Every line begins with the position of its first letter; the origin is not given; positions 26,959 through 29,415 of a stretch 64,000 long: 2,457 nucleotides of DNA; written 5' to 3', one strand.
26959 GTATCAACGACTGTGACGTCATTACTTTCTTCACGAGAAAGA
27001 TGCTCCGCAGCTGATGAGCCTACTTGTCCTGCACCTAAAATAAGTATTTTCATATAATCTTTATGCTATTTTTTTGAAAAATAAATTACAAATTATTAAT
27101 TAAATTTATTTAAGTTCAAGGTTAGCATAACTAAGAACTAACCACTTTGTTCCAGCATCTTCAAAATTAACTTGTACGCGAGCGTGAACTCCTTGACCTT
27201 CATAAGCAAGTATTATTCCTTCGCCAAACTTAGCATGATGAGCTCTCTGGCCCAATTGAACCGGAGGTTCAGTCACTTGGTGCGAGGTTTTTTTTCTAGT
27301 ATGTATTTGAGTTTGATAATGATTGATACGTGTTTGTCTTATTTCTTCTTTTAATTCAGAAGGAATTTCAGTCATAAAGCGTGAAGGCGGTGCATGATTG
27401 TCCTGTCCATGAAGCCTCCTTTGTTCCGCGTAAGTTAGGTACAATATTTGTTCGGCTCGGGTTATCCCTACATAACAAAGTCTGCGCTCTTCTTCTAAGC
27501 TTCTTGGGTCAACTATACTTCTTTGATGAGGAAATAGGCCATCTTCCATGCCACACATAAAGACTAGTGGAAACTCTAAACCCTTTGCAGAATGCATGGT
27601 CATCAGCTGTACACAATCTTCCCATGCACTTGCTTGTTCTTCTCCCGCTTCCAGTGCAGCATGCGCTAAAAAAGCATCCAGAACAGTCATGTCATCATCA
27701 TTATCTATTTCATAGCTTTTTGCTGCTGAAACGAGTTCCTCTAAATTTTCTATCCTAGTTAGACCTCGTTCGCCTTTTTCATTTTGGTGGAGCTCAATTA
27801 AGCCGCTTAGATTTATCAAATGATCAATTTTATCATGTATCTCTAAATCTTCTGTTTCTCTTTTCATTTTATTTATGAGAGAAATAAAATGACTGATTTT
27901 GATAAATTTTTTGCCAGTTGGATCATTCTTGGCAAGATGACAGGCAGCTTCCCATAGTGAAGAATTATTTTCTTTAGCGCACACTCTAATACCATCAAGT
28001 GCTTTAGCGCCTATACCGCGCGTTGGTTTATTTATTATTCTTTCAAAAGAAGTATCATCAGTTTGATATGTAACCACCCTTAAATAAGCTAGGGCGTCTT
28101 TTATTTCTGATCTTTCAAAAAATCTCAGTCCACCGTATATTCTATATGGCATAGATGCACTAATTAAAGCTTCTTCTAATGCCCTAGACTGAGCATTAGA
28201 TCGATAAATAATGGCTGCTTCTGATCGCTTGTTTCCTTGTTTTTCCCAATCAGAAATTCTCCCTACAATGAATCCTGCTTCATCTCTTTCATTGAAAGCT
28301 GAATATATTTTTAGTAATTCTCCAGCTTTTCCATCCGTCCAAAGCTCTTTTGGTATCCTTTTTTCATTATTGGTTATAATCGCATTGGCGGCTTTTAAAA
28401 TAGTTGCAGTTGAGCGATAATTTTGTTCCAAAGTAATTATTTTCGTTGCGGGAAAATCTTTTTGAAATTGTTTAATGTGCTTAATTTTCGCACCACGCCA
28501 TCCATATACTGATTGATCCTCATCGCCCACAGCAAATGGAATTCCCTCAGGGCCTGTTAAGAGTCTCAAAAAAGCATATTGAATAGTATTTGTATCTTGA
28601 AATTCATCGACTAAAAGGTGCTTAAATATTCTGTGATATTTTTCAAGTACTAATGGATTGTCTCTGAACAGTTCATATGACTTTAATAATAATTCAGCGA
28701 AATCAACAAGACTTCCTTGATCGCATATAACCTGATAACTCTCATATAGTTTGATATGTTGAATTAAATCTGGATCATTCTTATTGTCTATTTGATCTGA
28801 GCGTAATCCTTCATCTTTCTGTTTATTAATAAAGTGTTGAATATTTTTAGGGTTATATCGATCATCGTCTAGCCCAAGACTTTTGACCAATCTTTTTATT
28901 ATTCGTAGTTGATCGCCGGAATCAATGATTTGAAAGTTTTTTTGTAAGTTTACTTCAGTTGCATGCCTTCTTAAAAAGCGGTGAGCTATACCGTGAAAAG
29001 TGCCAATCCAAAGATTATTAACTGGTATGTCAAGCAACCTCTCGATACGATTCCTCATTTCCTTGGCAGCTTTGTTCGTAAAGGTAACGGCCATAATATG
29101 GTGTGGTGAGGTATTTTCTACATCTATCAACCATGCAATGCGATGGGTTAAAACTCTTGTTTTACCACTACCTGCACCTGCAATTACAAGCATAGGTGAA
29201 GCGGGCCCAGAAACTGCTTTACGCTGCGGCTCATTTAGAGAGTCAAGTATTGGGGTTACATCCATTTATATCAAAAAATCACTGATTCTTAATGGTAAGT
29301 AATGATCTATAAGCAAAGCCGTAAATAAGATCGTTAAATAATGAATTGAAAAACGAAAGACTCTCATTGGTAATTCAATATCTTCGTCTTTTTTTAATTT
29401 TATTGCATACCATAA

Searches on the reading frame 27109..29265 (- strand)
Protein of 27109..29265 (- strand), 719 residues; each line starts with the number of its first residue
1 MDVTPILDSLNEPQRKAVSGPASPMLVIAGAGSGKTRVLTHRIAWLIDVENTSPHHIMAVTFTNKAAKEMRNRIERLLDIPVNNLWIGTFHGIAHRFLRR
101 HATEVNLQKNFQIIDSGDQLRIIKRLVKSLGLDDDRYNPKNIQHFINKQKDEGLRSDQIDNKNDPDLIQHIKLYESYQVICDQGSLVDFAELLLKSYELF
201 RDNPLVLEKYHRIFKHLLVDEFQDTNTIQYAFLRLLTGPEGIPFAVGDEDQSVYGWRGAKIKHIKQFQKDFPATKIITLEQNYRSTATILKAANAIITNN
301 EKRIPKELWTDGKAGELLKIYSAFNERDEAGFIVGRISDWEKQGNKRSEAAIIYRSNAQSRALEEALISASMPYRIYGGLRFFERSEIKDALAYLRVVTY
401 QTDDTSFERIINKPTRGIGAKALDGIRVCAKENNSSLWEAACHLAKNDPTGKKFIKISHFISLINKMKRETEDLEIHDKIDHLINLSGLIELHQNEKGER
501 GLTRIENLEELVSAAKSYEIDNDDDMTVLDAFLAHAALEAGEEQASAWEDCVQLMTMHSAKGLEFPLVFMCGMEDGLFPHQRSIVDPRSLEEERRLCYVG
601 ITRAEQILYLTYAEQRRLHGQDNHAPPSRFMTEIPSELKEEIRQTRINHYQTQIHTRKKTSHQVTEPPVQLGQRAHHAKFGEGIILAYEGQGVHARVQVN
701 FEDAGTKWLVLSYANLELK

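Call 42: search_protein_families(library=pfam, proteins=[window:27109-29265:-], max_evalue=0.00001)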
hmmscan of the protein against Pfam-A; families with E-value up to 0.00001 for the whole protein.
window:27109-29265:- (719 aa): 5 families
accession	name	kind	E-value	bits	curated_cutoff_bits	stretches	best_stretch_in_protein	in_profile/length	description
PF00580.27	UvrD-helicase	-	5.6e-87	292.3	23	1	10-272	1-271/271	UvrD/REP helicase N-terminal domain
PF13361.12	UvrD_C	-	9.9e-81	272.3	25.6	1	277-615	1-350/350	UvrD-like helicase C-terminal domain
PF13245.12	AAA_19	-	1.2e-21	77.7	25.1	1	14-255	1-132/134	AAA domain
PF13538.12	UvrD_C_2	-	3e-07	30.6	27.4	0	554-610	4-51/52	UvrD-like helicase C-terminal domain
PF21196.3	PcrA_UvrD_tudor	-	1.3e-06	28.6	23.9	1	672-714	2-44/48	PcrA/UvrD tudor domain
